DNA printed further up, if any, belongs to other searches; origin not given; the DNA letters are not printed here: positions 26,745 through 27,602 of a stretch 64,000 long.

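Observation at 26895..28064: Bacterial-type ECF sigma-70-like protein in an archaeal genome, followed by a SpoIIM/DUF95 membrane protein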

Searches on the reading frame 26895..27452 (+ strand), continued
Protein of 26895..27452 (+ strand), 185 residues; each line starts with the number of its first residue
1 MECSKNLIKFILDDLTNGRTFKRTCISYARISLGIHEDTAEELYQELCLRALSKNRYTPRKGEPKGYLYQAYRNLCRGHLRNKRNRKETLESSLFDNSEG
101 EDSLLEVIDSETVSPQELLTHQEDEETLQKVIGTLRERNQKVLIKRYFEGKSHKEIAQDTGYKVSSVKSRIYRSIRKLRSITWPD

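Call 25: find_homologous_proteins(query=A3, max_evalue=1e-8)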
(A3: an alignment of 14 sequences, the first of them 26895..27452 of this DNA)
Query A3 (14 sequences) (185 aa, profile of the alignment): 430 proteins with E <= 1e-8 among 2493 candidates; the best 120 are listed.
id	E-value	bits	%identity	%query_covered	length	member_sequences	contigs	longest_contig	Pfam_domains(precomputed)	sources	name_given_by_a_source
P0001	1.8e-61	225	100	100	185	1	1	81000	PF04545.23,PF04542.21,PF08281.19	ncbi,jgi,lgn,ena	ncbi:MAG: sigma-70 family RNA polymerase sigma factor [Candidatus Pacearchaeota archaeon]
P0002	4.4e-59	217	49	93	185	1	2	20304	PF04542.21,PF08281.19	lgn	-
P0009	7.7e-59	216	29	95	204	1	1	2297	PF04545.23,PF08281.19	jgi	jgi:RNA polymerase sigma-70 factor, ECF subfamily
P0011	9.0e-55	203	28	84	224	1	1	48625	PF04545.23,PF04542.21,PF08281.19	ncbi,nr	ncbi:sigma-70 family RNA polymerase sigma factor [Candidatus Pacearchaeota archaeon]|nr:sigma-70 fam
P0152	9.8e-31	125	22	58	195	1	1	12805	PF04545.23,PF04542.21,PF08281.19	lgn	-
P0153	1.9e-29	121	29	83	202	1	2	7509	PF07638.18,PF04545.23,PF04542.21,PF08281.19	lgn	-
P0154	5.9e-28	116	24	83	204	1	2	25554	PF07638.18,PF04545.23,PF04542.21,PF08281.19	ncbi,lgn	-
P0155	6.8e-28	116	24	58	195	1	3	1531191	PF04545.23,PF04542.21,PF08281.19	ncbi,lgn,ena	-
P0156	3.3e-27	113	24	85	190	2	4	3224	PF04545.23,PF04542.21,PF08281.19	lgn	-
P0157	5.2e-27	113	22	89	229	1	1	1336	PF04545.23,PF04542.21,PF08281.19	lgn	-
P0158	1.1e-26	112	28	81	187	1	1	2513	PF07638.18,PF04545.23,PF04542.21,PF08281.19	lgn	-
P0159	1.6e-26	111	25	76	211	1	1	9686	PF04545.23,PF04542.21,PF08281.19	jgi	-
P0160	1.1e-25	108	23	85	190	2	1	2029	PF04545.23,PF04542.21,PF08281.19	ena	-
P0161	2.0e-25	107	33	77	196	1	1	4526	PF07638.18,PF04545.23,PF04542.21,PF08281.19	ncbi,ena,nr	ncbi:MAG: sigma-70 family RNA polymerase sigma factor [Planctomycetes bacterium]|nr:sigma-70 family 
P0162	2.6e-25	107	32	62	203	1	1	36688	PF07638.18,PF04545.23,PF04542.21,PF08281.19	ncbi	-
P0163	2.7e-25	107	36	40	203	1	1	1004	PF04545.23,PF04542.21,PF08281.19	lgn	-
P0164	4.7e-25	106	32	85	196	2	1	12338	PF04545.23,PF04542.21,PF08281.19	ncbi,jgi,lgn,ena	-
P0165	4.8e-25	106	29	62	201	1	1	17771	PF04545.23,PF04542.21,PF08281.19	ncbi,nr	ncbi:MAG: sigma-70 family RNA polymerase sigma factor [Bacteroidales bacterium]|nr:sigma-70 family R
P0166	5.6e-25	106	26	85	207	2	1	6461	PF07638.18,PF04545.23,PF04542.21,PF08281.19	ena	-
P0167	7.5e-25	106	25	74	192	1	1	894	PF04545.23,PF04542.21,PF08281.19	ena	-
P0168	7.7e-25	106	28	58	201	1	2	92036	PF07638.18,PF04545.23,PF04542.21,PF08281.19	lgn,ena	-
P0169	8.4e-25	105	34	39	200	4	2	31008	PF04545.23,PF04542.21,PF08281.19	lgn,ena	-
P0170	2.3e-24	104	23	78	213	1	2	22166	PF04545.23,PF04542.21,PF08281.19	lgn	-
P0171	2.7e-24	104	30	62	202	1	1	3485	PF04545.23,PF04542.21,PF08281.19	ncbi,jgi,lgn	-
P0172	3.1e-24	104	31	78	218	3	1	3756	PF04545.23,PF04542.21,PF08281.19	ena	-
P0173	4.7e-24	103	21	87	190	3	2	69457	PF04545.23,PF04542.21,PF08281.19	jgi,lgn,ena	-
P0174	4.9e-24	103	30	62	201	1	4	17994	PF04545.23,PF04542.21,PF08281.19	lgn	-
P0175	6.6e-24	103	32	76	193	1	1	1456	PF07638.18,PF04545.23,PF04542.21,PF08281.19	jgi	jgi:RNA polymerase sigma-70 factor (ECF subfamily)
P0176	6.9e-24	102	29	58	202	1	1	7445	PF04545.23,PF04542.21,PF08281.19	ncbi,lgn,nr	ncbi:MAG: sigma-70 family RNA polymerase sigma factor [Sphingobacteriales bacterium]|nr:MAG: sigma-7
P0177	7.2e-24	102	29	77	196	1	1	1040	PF04545.23,PF04542.21,PF08281.19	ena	-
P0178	1.1e-23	102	25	79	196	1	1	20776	PF07638.18,PF04545.23,PF04542.21,PF08281.19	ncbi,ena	-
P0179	1.2e-23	102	23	86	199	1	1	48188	PF07638.18,PF04545.23,PF04542.21,PF08281.19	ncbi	-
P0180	1.2e-23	102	31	74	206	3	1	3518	PF04545.23,PF04542.21,PF08281.19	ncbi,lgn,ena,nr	ncbi:MAG TPA: sigma-70 family RNA polymerase sigma factor [Phycisphaerae bacterium]|nr:sigma-70 fami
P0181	1.8e-23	101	22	78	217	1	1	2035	PF04545.23,PF04542.21,PF08281.19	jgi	jgi:RNA polymerase sigma-70 factor (ECF subfamily)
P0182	2.1e-23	101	32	76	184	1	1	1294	PF04545.23,PF04542.21,PF08281.19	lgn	-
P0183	2.6e-23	101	23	78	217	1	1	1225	PF04545.23,PF04542.21,PF08281.19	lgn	-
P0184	3.3e-23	100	25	75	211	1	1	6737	PF04545.23,PF04542.21,PF08281.19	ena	-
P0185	4.5e-23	100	26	83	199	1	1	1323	PF04545.23,PF04542.21,PF08281.19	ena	-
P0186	6.0e-23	99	26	78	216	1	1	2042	PF04545.23,PF04542.21,PF08281.19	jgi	jgi:RNA polymerase sigma-70 factor (ECF subfamily)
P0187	6.1e-23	99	21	78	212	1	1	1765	PF04545.23,PF04542.21,PF08281.19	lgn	-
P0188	9.7e-23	99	26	88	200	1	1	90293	PF07638.18,PF04545.23,PF04542.21,PF08281.19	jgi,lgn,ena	-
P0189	1.7e-22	98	23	74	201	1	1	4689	PF04545.23,PF04542.21,PF08281.19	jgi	-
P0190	1.8e-22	98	30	77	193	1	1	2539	PF04545.23,PF04542.21,PF08281.19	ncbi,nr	ncbi:MAG: sigma-70 family RNA polymerase sigma factor [Planctomycetota bacterium]|nr:sigma-70 family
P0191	2.1e-22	98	-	-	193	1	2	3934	PF04545.23,PF04542.21,PF08281.19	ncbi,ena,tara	tara:strand:- start:314 stop:895 length:582 start_codon:yes stop_codon:yes gene_type:complete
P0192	2.2e-22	98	32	76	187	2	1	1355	PF07638.18,PF04545.23,PF04542.21,PF08281.19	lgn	-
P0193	2.8e-22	97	25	93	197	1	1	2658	PF07638.18,PF04545.23,PF04542.21,PF08281.19,PF22029.3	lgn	-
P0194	3.3e-22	97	25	88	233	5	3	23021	PF04545.23,PF04542.21,PF08281.19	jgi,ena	jgi:RNA polymerase sigma-70 factor (ECF subfamily)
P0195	4.2e-22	97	29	76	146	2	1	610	PF07638.18,PF04545.23,PF04542.21,PF08281.19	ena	-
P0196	4.2e-22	97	27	83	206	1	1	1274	PF07638.18,PF04545.23,PF04542.21,PF08281.19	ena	-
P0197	4.5e-22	97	28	69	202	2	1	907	PF07638.18,PF04545.23,PF04542.21,PF08281.19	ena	-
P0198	4.9e-22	96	24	78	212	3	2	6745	PF04545.23,PF04542.21,PF08281.19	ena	-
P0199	5.1e-22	96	31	76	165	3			PF04545.23,PF04542.21,PF08281.19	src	-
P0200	5.5e-22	96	23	76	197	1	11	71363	PF07638.18,PF04545.23,PF04542.21,PF08281.19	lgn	-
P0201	7.7e-22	96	26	76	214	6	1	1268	PF13384.13,PF07638.18,PF04545.23,PF04542.21,PF08281.19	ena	-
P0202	9.3e-22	96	45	18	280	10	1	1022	PF04545.23,PF04542.21,PF08281.19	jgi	jgi:RNA polymerase sigma-70 factor (ECF subfamily)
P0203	1.2e-21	95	22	85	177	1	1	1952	PF07638.18,PF04545.23,PF04542.21,PF08281.19,PF22029.3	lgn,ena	-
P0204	1.5e-21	95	29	83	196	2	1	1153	PF07638.18,PF04545.23,PF04542.21,PF08281.19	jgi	jgi:RNA polymerase sigma-70 factor (ECF subfamily)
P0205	1.5e-21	95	24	76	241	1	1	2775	PF04545.23,PF04542.21,PF08281.19,PF22029.3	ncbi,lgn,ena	-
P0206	2.6e-21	94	26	81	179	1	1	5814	PF07638.18,PF04545.23,PF04542.21,PF08281.19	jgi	jgi:RNA polymerase sigma-70 factor (ECF subfamily)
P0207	2.7e-21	94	25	61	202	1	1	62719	PF07638.18,PF04545.23,PF04542.21,PF08281.19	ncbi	ncbi:MAG: sigma-70 family RNA polymerase sigma factor [Candidatus Eisenbacteria bacterium]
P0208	2.8e-21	94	27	69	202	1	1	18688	PF07638.18,PF04545.23,PF04542.21,PF08281.19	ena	-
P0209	4.1e-21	93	32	62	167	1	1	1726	PF07638.18,PF04545.23,PF04542.21,PF08281.19,PF22029.3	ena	-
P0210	5.0e-21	93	24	78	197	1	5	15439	PF07638.18,PF04545.23,PF04542.21,PF12645.14,PF08281.19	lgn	-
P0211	5.3e-21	93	25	55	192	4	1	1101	PF04545.23,PF04542.21,PF08281.19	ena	-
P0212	5.4e-21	93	28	62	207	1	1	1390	PF07638.18,PF04545.23,PF04542.21,PF08281.19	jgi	jgi:RNA polymerase sigma-70 factor (ECF subfamily)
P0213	7.2e-21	93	25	78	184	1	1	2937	PF04545.23,PF04542.21,PF08281.19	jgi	jgi:RNA polymerase sigma-70 factor (ECF subfamily)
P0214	9.8e-21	92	33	35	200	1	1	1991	PF04545.23,PF04542.21,PF08281.19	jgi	-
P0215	1.1e-20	92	31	86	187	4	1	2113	PF04545.23,PF04542.21,PF08281.19,PF22029.3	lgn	-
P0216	1.1e-20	92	42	31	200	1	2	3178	PF07638.18,PF04545.23,PF04542.21,PF08281.19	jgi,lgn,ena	-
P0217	1.2e-20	92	25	85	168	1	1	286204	PF04545.23,PF04542.21,PF08281.19,PF22029.3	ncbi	-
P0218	1.3e-20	92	26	59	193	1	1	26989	PF04545.23,PF04542.21,PF08281.19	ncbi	-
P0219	1.5e-20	92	28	76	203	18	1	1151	PF07638.18,PF04545.23,PF04542.21,PF08281.19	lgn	-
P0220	1.7e-20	91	23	78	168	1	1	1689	PF07638.18,PF04545.23,PF04542.21,PF08281.19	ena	-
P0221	1.8e-20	91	32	77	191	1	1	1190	PF04545.23,PF04542.21,PF08281.19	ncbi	-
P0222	1.9e-20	91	30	62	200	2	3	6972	PF07638.18,PF04545.23,PF04542.21,PF08281.19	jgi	jgi:RNA polymerase sigma-70 factor (ECF subfamily)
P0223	2.0e-20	91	27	32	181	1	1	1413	PF04545.23,PF04542.21,PF08281.19,PF22029.3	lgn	-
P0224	2.0e-20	91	26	86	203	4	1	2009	PF07638.18,PF04545.23,PF04542.21,PF08281.19,PF22029.3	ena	-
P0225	2.6e-20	91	24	84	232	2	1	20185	PF04545.23,PF04542.21,PF08281.19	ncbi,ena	-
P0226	3.1e-20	91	25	85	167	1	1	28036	PF07638.18,PF04545.23,PF04542.21,PF08281.19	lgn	-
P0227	3.5e-20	90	-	-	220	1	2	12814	PF04545.23,PF04542.21,PF08281.19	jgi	-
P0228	4.6e-20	90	27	77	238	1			PF04545.23,PF04542.21,PF08281.19,PF22029.3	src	-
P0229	4.7e-20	90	30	83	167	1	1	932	PF07638.18,PF04545.23,PF04542.21,PF08281.19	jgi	jgi:RNA polymerase sigma-70 factor (ECF subfamily)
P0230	4.7e-20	90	26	85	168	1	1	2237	PF07638.18,PF04545.23,PF04542.21,PF08281.19,PF22029.3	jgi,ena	-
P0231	4.8e-20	90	27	78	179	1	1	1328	PF04545.23,PF04542.21,PF08281.19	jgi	jgi:RNA polymerase sigma-70 factor (ECF subfamily)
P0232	4.9e-20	90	31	84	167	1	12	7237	PF04545.23,PF04542.21,PF08281.19,PF22029.3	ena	-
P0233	4.9e-20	90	32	84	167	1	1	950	PF04545.23,PF04542.21,PF08281.19,PF22029.3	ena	-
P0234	5.4e-20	90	25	78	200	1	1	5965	PF04545.23,PF04542.21,PF08281.19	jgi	jgi:RNA polymerase sigma-70 factor (ECF subfamily)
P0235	5.7e-20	90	28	37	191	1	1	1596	PF04545.23,PF04542.21,PF08281.19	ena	-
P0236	6.6e-20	89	26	87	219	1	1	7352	PF04545.23,PF04542.21,PF08281.19,PF22029.3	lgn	-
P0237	7.3e-20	89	39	31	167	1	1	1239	PF04545.23,PF04542.21,PF08281.19,PF22029.3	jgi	jgi:RNA polymerase sigma factor (sigma-70 family)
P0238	7.9e-20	89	24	74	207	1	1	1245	PF04545.23,PF04542.21,PF08281.19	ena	-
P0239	8.3e-20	89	28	84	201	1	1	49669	PF04545.23,PF04542.21,PF08281.19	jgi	jgi:RNA polymerase sigma-70 factor (ECF subfamily)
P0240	9.3e-20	89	29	84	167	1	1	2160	PF07638.18,PF04545.23,PF04542.21,PF08281.19,PF22029.3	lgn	-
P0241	9.8e-20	89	30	62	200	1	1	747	PF07638.18,PF04545.23,PF04542.21,PF08281.19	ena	-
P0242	1.1e-19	89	26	78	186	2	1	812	PF22233.3,PF04545.23,PF04542.21,PF08281.19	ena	-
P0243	1.2e-19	89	27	85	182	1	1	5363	PF04545.23,PF04542.21,PF08281.19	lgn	-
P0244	1.2e-19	89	31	84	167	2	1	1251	PF04545.23,PF04542.21,PF08281.19,PF22029.3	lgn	-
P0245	1.3e-19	89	23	82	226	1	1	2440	PF07638.18,PF04545.23,PF04542.21,PF08281.19,PF22029.3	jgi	-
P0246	1.4e-19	88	30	62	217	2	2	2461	PF07638.18,PF04545.23,PF04542.21,PF08281.19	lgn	-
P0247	1.5e-19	88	24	74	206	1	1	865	PF04545.23,PF04542.21,PF08281.19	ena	-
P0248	1.5e-19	88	24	74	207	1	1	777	PF04545.23,PF04542.21,PF08281.19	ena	-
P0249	1.6e-19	88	28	72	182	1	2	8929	PF07638.18,PF04545.23,PF04542.21,PF08281.19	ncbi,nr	ncbi:MAG: sigma-70 family RNA polymerase sigma factor [Anaerolineae bacterium]|nr:sigma-70 family RN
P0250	1.7e-19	88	34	33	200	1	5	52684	PF04545.23,PF04542.21,PF08281.19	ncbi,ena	-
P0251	1.7e-19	88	29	82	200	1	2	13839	PF07638.18,PF04545.23,PF04542.21,PF08281.19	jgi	jgi:RNA polymerase sigma-70 factor (ECF subfamily)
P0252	1.7e-19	88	27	30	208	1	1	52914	PF22233.3,PF04545.23,PF04542.21,PF08281.19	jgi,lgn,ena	-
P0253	1.9e-19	88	24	90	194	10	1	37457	PF04545.23,PF04542.21,PF08281.19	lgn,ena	-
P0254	2.1e-19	88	33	62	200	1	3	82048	PF07638.18,PF04545.23,PF04542.21,PF08281.19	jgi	jgi:RNA polymerase sigma-70 factor (ECF subfamily)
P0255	2.2e-19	88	22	85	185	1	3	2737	PF04545.23,PF04542.21,PF08281.19,PF22029.3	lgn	-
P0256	2.3e-19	88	28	75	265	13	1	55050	PF04545.23,PF04542.21,PF08281.19,PF22029.3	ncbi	-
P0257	2.6e-19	88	29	84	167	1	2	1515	PF07638.18,PF04545.23,PF04542.21,PF08281.19,PF22029.3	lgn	-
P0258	2.8e-19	87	28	70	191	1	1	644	PF04545.23,PF04542.21,PF08281.19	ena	-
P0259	2.8e-19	87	29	82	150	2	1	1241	PF07638.18,PF04545.23,PF04542.21,PF08281.19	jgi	jgi:RNA polymerase sigma-70 factor (ECF subfamily)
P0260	2.9e-19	87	32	83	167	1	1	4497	PF04545.23,PF04542.21,PF08281.19,PF22029.3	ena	-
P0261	2.9e-19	87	30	70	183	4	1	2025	PF04545.23,PF04542.21,PF08281.19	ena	-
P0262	2.9e-19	87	25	81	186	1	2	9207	PF04545.23,PF04542.21,PF08281.19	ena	-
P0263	3.1e-19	87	22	96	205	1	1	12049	PF04545.23,PF04542.21,PF08281.19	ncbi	-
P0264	3.3e-19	87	23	81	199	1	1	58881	PF07638.18,PF04545.23,PF04542.21,PF08281.19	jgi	jgi:RNA polymerase sigma factor (sigma-70 family)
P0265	3.5e-19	87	29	72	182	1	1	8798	PF07638.18,PF04545.23,PF04542.21,PF08281.19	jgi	jgi:RNA polymerase sigma-70 factor (ECF subfamily)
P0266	4.1e-19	87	25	77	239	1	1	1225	PF04545.23,PF04542.21,PF08281.19,PF22029.3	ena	-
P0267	4.4e-19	87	28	84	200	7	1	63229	PF07638.18,PF04545.23,PF04542.21,PF08281.19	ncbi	-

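Call 26: find_encoding_contigs(protein=P0011, flank=8000, max_places=3)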
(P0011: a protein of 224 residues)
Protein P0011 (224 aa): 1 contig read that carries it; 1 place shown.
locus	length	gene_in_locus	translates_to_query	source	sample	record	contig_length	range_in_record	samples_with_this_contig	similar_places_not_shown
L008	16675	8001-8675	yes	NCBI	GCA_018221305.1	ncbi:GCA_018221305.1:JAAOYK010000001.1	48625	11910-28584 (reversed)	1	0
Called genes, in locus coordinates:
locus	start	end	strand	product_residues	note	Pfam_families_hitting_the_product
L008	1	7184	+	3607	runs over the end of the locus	PF13385:Laminin_G_3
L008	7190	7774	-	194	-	-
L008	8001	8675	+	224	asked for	PF04542:Sigma70_r2, PF08281:Sigma70_r4_2, PF04545:Sigma70_r4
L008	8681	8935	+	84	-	PF01985:CRS1_YhbY (weak)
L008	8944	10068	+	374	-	-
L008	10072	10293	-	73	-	-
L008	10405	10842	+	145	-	-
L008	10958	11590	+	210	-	PF01090:Ribosomal_S19e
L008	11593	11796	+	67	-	-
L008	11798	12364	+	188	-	PF01198:Ribosomal_L31e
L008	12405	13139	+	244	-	PF08713:DNA_alkylation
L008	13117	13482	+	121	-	PF03692:CxxCxxCC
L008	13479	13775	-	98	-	-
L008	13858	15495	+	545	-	PF00571:CBS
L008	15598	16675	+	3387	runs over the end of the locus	-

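Call 27: find_encoding_contigs(protein=P0016, flank=8000, max_places=3)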
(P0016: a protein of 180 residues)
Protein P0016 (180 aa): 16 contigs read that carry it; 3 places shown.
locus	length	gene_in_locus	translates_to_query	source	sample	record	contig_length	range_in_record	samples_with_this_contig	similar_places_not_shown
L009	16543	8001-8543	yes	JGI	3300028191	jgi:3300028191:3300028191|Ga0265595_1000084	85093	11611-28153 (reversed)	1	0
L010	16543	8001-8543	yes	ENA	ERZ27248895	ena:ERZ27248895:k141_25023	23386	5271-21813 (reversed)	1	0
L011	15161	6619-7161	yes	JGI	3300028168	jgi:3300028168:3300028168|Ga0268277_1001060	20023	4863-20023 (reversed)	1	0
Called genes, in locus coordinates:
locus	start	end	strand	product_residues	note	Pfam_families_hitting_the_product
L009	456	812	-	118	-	-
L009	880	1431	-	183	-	-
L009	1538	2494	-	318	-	PF00070:Pyr_redox (faint), PF01946:Thi4 (faint), PF07992:Pyr_redox_2, PF12831:FAD_oxidored (weak), PF13738:Pyr_redox_3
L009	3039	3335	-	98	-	-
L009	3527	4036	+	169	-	-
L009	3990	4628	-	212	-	PF00702:Hydrolase, PF12710:HAD (weak), PF13419:HAD_2, PF13242:Hydrolase_like (faint)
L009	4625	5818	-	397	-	PF07690:MFS_1, PF12832:MFS_1_like, PF05977:MFS_3, PF07690:MFS_1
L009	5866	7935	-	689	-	-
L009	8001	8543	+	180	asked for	PF04542:Sigma70_r2, PF08281:Sigma70_r4_2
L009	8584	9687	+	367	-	PF00579:tRNA-synt_1b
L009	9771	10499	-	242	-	PF06745:ATPase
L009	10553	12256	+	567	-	PF08915:tRNA-Thr_ED, PF00587:tRNA-synt_2b, PF03129:HGTP_anticodon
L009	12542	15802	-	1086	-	PF17803:Cadherin_4 (faint), PF17963:Big_9 (faint)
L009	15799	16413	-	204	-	-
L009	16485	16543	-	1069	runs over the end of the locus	-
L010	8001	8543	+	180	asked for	PF04542:Sigma70_r2, PF08281:Sigma70_r4_2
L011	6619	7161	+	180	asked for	PF04542:Sigma70_r2, PF08281:Sigma70_r4_2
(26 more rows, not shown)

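Call 28: find_encoding_contigs(protein=P0009, flank=8000, max_places=3)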
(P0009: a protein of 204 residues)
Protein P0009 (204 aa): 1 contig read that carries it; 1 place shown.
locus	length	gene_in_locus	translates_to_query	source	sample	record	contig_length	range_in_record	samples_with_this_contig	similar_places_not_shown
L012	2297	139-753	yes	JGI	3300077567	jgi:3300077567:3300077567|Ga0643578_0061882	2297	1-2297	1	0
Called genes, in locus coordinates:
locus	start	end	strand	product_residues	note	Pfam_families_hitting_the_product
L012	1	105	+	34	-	?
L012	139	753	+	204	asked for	PF08281:Sigma70_r4_2, PF04545:Sigma70_r4 (faint)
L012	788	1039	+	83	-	PF01985:CRS1_YhbY (weak)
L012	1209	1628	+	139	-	PF01090:Ribosomal_S19e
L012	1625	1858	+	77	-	-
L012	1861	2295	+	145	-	?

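Call 32: find_related_loci(query=A4, collection=metagenome_contigs, flank=5000)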
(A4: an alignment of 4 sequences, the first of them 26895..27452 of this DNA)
Query A4 (185 aa) in metagenome_contigs; peptide patterns used: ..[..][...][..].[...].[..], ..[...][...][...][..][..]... (x = any residue, [..] = any of these).
428 stretches matched a pattern; 10 encode a relative of the query (tblastn E <= 1e-3); 10 distinct loci.
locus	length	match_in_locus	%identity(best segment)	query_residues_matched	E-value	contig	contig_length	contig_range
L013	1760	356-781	29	22-173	2e-12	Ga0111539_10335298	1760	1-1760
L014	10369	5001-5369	27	40-173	8e-9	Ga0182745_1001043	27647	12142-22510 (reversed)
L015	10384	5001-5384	26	40-175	1e-8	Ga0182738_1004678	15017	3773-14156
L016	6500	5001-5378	30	40-174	1e-8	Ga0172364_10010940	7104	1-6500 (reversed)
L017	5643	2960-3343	28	40-175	2e-8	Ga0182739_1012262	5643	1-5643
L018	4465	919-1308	25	40-177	4e-8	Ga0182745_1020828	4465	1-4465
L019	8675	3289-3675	30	40-182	6e-8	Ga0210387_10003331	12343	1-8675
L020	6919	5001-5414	25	31-179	2e-7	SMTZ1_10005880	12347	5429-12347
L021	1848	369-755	29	40-182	6e-7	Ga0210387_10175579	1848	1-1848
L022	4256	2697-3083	28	40-182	7e-6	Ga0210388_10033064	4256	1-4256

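Call 35: find_encoding_contigs(protein=P0001, flank=10000, max_places=2)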
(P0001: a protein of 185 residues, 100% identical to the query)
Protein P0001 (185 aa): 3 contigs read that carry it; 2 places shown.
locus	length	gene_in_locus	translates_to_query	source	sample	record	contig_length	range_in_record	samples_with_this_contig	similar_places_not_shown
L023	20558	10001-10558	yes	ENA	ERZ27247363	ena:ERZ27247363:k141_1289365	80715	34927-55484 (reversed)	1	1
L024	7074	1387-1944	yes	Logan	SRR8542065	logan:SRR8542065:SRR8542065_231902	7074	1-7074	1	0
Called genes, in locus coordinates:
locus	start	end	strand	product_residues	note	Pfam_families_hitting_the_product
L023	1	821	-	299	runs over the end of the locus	PF04014:MazE_antitoxin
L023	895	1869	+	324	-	PF00535:Glycos_transf_2, PF13641:Glyco_tranf_2_3 (weak)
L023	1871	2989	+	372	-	PF20706:GT4-conflict, PF00534:Glycos_transf_1, PF13692:Glyco_trans_1_4, PF13524:Glyco_trans_1_2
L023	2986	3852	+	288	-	-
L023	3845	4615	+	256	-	PF07021:MetW (weak), PF13489:Methyltransf_23 (faint), PF08241:Methyltransf_11 (weak)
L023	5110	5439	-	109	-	-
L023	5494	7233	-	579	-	PF01411:tRNA-synt_2c, PF07973:tRNA_SAD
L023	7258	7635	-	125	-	-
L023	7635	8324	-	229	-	-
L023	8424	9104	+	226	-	PF02002:TFIIE_alpha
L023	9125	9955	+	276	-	PF01694:Rhomboid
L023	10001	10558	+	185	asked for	PF04542:Sigma70_r2, PF08281:Sigma70_r4_2, PF04545:Sigma70_r4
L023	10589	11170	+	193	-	PF01944:SpoIIM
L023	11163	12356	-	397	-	PF04894:Nre_N, PF04895:Nre_C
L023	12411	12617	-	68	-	-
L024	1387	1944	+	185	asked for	PF04542:Sigma70_r2, PF08281:Sigma70_r4_2, PF04545:Sigma70_r4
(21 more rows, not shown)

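Call 39: find_encoding_contigs(protein=P0151, flank=6000, max_places=2)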
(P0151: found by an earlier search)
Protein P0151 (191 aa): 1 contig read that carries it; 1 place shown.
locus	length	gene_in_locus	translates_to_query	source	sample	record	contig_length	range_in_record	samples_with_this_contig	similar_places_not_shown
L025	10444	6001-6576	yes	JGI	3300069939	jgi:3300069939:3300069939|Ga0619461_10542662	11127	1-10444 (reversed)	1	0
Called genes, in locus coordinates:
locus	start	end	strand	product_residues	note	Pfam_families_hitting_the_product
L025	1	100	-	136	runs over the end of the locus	-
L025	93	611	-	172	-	PF01909:NTP_transf_2, PF18765:Polbeta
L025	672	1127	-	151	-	-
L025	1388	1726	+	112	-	-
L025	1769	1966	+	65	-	-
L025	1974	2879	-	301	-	PF00535:Glycos_transf_2, PF13641:Glyco_tranf_2_3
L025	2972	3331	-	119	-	-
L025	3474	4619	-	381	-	PF19077:Big_13 (faint)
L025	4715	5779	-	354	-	-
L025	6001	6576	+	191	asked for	PF04542:Sigma70_r2, PF07638:Sigma70_ECF (weak), PF04545:Sigma70_r4, PF08281:Sigma70_r4_2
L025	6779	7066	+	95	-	-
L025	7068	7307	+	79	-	-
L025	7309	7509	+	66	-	-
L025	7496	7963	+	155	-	PF03073:TspO_MBR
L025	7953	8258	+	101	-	PF18905:DUF5661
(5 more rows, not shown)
